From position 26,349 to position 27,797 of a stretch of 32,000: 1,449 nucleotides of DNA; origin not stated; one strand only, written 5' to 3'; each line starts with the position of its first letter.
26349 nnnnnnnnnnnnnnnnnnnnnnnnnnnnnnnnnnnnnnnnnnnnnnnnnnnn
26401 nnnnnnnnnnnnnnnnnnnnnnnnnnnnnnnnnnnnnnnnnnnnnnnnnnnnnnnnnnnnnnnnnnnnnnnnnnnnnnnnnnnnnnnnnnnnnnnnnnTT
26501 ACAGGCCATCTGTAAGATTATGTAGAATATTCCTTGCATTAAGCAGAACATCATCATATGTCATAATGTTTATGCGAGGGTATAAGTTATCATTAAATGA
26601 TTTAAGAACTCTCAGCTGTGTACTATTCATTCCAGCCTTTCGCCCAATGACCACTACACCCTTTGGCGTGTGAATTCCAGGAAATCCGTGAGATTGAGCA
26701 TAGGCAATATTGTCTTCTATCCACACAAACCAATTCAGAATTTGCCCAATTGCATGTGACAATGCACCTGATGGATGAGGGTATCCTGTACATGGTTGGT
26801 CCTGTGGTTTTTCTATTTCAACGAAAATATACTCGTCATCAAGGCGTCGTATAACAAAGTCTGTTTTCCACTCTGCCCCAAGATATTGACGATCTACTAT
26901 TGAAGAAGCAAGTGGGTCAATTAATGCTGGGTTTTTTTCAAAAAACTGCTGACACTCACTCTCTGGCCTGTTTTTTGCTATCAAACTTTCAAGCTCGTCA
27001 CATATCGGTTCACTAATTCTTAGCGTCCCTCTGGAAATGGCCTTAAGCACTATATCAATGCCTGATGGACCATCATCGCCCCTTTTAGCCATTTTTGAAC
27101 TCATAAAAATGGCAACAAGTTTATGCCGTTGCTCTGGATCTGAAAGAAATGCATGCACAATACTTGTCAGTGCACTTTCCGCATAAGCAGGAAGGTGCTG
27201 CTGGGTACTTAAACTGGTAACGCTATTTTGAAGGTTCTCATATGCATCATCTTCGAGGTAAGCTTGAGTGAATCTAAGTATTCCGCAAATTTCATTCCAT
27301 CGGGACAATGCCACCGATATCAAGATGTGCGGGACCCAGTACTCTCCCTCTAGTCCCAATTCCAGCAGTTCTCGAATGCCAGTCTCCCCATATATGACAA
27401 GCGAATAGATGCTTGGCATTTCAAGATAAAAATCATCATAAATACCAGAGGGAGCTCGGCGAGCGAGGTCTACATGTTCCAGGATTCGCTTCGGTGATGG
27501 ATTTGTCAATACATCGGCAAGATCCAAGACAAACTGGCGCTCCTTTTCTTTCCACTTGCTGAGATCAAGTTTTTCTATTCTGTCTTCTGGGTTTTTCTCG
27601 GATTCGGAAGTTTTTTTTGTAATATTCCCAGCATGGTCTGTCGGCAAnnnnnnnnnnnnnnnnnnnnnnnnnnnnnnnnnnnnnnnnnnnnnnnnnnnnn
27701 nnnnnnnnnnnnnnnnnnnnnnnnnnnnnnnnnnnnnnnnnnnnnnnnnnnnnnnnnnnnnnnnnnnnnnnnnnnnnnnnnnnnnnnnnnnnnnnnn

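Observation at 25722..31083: Low-GC, all-minus-strand defence island between an anti-restriction module and an IS3 stump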

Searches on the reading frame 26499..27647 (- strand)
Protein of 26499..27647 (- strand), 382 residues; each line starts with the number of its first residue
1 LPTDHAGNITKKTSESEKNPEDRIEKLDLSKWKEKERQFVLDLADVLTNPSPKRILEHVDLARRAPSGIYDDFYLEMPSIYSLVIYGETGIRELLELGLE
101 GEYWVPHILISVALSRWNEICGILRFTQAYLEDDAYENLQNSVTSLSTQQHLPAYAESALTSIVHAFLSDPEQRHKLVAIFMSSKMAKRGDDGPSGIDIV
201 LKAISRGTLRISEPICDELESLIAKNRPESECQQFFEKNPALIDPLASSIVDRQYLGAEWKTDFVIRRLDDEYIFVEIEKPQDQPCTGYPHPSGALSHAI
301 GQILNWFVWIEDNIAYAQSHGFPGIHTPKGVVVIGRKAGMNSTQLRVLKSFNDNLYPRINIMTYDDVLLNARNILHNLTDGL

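Call 5: search_protein_families(library=pfam, proteins=[window:26499-27647:-], max_evalue=0.01)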
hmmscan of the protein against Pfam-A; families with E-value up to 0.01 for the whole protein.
window:26499-27647:- (382 aa): 1 family
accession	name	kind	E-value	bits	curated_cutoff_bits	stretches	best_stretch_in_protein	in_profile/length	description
PF14082.12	SduA_C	-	4.1e-20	73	27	1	228-368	3-159/159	Shedu protein SduA, C-terminal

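Call 6: search_protein_families(library=padloc, proteins=[window:26499-27647:-], max_evalue=0.01)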
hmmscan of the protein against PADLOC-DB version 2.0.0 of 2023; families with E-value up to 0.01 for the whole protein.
window:26499-27647:- (382 aa): 20 families
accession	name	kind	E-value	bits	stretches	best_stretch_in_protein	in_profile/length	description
PDLC00389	SduA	-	4.6e-30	103.4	1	216-378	214-376/383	DUF4263 domain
PDLC00385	SduA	-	7.9e-12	43.2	1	216-376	146-315/319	DUF4263 domain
PDLC00387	SduA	-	4.8e-11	39.8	1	228-373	395-538/546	DUF4263 domain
PDLC00378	SduA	-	7.5e-11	40.1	1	215-371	11-190/287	DUF4263 domain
PDLC00405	SduA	-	1.4e-10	39.2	1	217-379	145-313/323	DUF4263 domain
PDLC00404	SduA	-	1.5e-09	35.2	1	260-379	328-450/457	DUF4263 domain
PDLC00398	SduA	-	5.9e-08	30.3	1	274-340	101-176/289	DUF4263 domain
PDLC00388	SduA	-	1.6e-07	28.8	1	325-379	343-397/402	DUF4263 domain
PDLC00400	SduA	-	4.2e-07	27.7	1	193-379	95-297/308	DUF4263 domain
PDLC00395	SduA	-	1.5e-06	26.2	1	256-365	54-163/212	DUF4263 domain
PDLC00402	SduA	-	4e-06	24.1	1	295-379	251-335/354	DUF4263 domain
PDLC00397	SduA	-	1.5e-05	22.8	1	300-372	144-219/227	DUF4263 domain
PDLC00391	SduA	-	0.00012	19.3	1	291-376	300-400/402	DUF4263 domain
PDLC00386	SduA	-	0.00026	18.5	1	257-316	129-191/268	DUF4263 domain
PDLC00384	SduA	-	0.00054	16.8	1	218-378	280-459/476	DUF4263 domain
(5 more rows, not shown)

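Call 14: find_encoding_contigs(protein=window:26499-27647:-, flank=10000, max_places=8)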
Protein window:26499-27647:- (382 aa): 7 contigs read that carry it; 5 places shown.
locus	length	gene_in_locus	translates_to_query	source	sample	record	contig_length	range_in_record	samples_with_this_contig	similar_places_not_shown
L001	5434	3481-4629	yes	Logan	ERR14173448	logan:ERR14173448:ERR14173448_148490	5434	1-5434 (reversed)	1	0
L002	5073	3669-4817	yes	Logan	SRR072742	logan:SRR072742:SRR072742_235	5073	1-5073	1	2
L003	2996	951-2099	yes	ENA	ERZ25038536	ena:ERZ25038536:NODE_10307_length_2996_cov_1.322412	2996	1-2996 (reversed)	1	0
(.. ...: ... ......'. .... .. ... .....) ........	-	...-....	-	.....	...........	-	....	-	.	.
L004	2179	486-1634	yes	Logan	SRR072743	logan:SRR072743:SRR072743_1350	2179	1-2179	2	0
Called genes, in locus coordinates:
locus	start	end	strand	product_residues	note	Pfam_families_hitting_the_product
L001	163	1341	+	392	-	PF13289:SIR2_2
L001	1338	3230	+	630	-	PF01580:FtsK_SpoIIIE (faint), PF01935:DUF87, PF10412:TrwB_AAD_bind (faint), PF12846:AAA_10 (faint)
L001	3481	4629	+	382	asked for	PF14082:SduA_C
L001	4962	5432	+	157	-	?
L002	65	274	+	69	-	PF01527:HTH_Tnp_1 (weak)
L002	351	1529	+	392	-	PF13289:SIR2_2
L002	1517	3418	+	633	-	PF01580:FtsK_SpoIIIE (faint), PF01935:DUF87, PF10412:TrwB_AAD_bind (faint), PF12846:AAA_10 (faint)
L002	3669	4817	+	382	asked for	PF14082:SduA_C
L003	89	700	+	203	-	-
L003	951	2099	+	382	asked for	PF14082:SduA_C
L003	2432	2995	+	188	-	?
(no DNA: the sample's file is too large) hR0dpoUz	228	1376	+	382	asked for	PF14082:SduA_C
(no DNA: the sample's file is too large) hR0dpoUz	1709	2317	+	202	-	-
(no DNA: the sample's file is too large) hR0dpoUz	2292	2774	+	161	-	?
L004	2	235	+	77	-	?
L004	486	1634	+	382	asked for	PF14082:SduA_C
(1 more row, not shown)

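Call 32: find_homologous_proteins(query=window:26499-27647:-, max_evalue=0.00001)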
Query window:26499-27647:- (382 aa): 64 proteins with E <= 0.00001 among 4895 candidates.
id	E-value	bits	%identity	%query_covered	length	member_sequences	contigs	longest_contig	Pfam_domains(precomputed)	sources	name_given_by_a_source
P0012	5.6e-256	867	99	100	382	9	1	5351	PF14082.13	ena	-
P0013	1.2e-241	819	95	100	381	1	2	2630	PF14082.13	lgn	-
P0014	1.2e-221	754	87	100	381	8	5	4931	PF14082.13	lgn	-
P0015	1.3e-214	730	84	100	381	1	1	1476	PF14082.13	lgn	-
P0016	1.2e-208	711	83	98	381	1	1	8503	PF14082.13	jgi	-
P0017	1.3e-208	711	82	100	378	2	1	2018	PF14082.13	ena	-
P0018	4.3e-179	614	73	96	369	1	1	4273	PF14082.13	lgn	-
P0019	4.1e-168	577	71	95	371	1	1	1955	PF14082.13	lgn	-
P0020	1.1e-132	461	68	80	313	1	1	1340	PF14082.13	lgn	-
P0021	1.4e-115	404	52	93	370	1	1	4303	PF14082.13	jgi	jgi:hypothetical protein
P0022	2.8e-104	367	47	94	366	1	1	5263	PF14082.13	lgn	-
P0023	4.4e-102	360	49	93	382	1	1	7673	PF14082.13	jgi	jgi:hypothetical protein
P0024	5.4e-101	356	46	93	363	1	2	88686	PF14082.13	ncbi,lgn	-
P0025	5.9e-101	356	45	94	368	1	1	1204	PF14082.13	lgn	-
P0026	6.3e-101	356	48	94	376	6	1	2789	PF14082.13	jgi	jgi:hypothetical protein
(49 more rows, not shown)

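Call 37: find_encoding_contigs(protein=P0016, flank=10000, max_places=4)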
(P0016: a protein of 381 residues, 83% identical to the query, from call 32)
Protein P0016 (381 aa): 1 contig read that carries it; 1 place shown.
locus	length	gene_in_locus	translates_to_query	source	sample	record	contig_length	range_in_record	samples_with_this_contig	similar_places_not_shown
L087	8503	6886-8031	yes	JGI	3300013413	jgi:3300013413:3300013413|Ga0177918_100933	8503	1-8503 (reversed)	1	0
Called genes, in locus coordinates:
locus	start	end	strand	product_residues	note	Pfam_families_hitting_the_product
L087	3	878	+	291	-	?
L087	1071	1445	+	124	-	PF02384:N6_Mtase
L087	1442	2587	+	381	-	PF01420:Methylase_S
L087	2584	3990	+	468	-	PF04326:SLFN_AlbA_2, PF13749:HATPase_c_4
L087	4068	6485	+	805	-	PF00270:DEAD, PF04851:ResIII, PF18766:SWI2_SNF2, PF00271:Helicase_C (weak), PF08463:EcoEI_R_C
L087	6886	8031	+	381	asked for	PF14082:SduA_C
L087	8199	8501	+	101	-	?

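Call 38: find_encoding_contigs(protein=P0014, flank=10000, max_places=5)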
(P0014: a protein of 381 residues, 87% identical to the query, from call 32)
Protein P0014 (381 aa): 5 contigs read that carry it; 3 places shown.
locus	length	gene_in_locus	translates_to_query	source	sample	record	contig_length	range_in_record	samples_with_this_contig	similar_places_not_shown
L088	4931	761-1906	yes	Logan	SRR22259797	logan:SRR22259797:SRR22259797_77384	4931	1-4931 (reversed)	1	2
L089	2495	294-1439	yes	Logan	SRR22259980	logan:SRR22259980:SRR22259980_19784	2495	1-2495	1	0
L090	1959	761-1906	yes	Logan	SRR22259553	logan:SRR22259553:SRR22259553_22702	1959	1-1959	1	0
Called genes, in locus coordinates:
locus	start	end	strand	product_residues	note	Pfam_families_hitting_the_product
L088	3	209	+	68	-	?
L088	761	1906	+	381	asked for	PF14082:SduA_C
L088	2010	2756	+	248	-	-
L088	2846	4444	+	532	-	PF13175:AAA_15 (faint), PF13304:AAA_21, PF14491:DUF4435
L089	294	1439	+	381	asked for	PF14082:SduA_C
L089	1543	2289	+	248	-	-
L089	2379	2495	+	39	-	?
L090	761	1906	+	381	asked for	PF14082:SduA_C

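Call 44: search_solved_structures(query=window:26499-27647:-, max_evalue=0.01, show_alignments=2)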
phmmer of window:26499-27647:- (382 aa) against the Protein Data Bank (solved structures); distinct sequences matched with E-value up to 0.01: 0.

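Call 77: search_protein_families(library=ncbifam, proteins=[window:26499-27647:-], max_evalue=0.001)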
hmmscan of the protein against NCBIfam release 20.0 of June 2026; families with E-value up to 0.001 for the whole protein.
window:26499-27647:- (382 aa): 0 families

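Call 95: predict_structure(alignment_id=A2)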
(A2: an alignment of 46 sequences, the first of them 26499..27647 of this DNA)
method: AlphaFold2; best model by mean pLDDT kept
length: 382 residues; sequences in the alignment: 46
mean_pLDDT: 87.6   pTM: 0.60
mean pLDDT of the five models: 87.6, 87.5, 86.8, 86.0, 85.8
residues with pLDDT >= 90: 248; 70-90: 93; 50-70: 23; < 50: 18
segments of 3 or more residues with pLDDT < 50: 1-3, 7-19
pLDDT, mean of each block of 10 residues (from residue 1): 46 45 83 92 96 96 86 89 97 97 94 93 94 96 94 93 87 88 71 77 77 90 93 94 91 73 84 95 89 95 94 90 90 94 95 96 96 83 52
secondary structure, 60 per line:
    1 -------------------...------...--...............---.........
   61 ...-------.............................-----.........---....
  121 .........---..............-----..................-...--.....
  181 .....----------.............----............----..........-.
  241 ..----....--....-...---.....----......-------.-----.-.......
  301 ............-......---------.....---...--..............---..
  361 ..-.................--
elements in order: H34-48 H52-63 H71-99 H105-113 H117-129 H133-146 H152-169 H176-185 H196-208 H213-224 H229-238 E247-250 H253-256 E264-268 E273-278 H294-312 H314-319 E329-333 H342-355 E359-362 H364-380

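Call 97: fold_search(model_id=the predicted structure, library=pdb)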
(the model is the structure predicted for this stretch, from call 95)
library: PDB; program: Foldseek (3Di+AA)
matches with E <= 10: 315; with E <= 0.001: 7
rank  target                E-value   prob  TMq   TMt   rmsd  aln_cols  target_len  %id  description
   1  8ps5_A                1.1e-06  1.00  0.35  0.33  15.9       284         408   19  Escherichia coli SduA complex bound to DNA (released 2025-01-22)
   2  8ps4_A                4.1e-06  1.00  0.37  0.35  15.9       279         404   19  Escherichia coli SduA complex (released 2025-01-22)
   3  8ti9_C                1.8e-05  1.00  0.37  0.71   3.6       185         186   15  CryoEM structure of octamer assembly of Shedu nuclease domain from Bacillus cereus (released 2024-07-31)
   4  8ti9_B                5.8e-05  1.00  0.37  0.71   3.5       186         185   16  CryoEM structure of octamer assembly of Shedu nuclease domain from Bacillus cereus (released 2024-07-31)
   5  8ti8_D                5.1e-04  1.00  0.35  0.51  11.4       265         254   15  CryoEM structure of Shedu from Bacillus cereus (released 2024-07-31)
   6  8ti8_B                5.6e-04  1.00  0.35  0.56   6.2       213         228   16  CryoEM structure of Shedu from Bacillus cereus (released 2024-07-31)
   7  8ti9_A                5.6e-04  1.00  0.33  0.59   6.0       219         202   14  CryoEM structure of octamer assembly of Shedu nuclease domain from Bacillus cereus (released 2024-07-31)
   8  8ti8_C                2.6e-03  1.00  0.34  0.48   9.7       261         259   15  CryoEM structure of Shedu from Bacillus cereus (released 2024-07-31)
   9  8ti8_A                4.9e-03  1.00  0.35  0.53   7.6       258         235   16  CryoEM structure of Shedu from Bacillus cereus (released 2024-07-31)
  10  9ibq_A                3.5e-02  0.51  0.20  0.25  21.7       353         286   16  Structure of BstEII with DNA substrate (released 2026-03-04)
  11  7edb_B                9.3e-02  0.23  0.19  0.20  18.0       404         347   13  EcoT38I restriction endonuclease complexed with DNA (released 2022-03-16)
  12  8q44_B                1.4e-01  0.25  0.18  0.16  19.1       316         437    9  Crystal structure of cA4-bound Can2 (E364R) in complex with oligo-T DNA (released 2023-11-22)
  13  7edb_A                2.7e-01  0.23  0.21  0.23  18.5       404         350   10  EcoT38I restriction endonuclease complexed with DNA (released 2022-03-16)
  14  7e8r                  4.3e-01  0.16  0.21  0.23  17.2       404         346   10  EcoT38I restriction endonuclease (released 2022-03-02)
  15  8q43_A                4.6e-01  0.11  0.16  0.16  22.4       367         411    9  Crystal structure of cA4-bound Can2 (E341A) in complex with oligo-C DNA (released 2023-11-22)
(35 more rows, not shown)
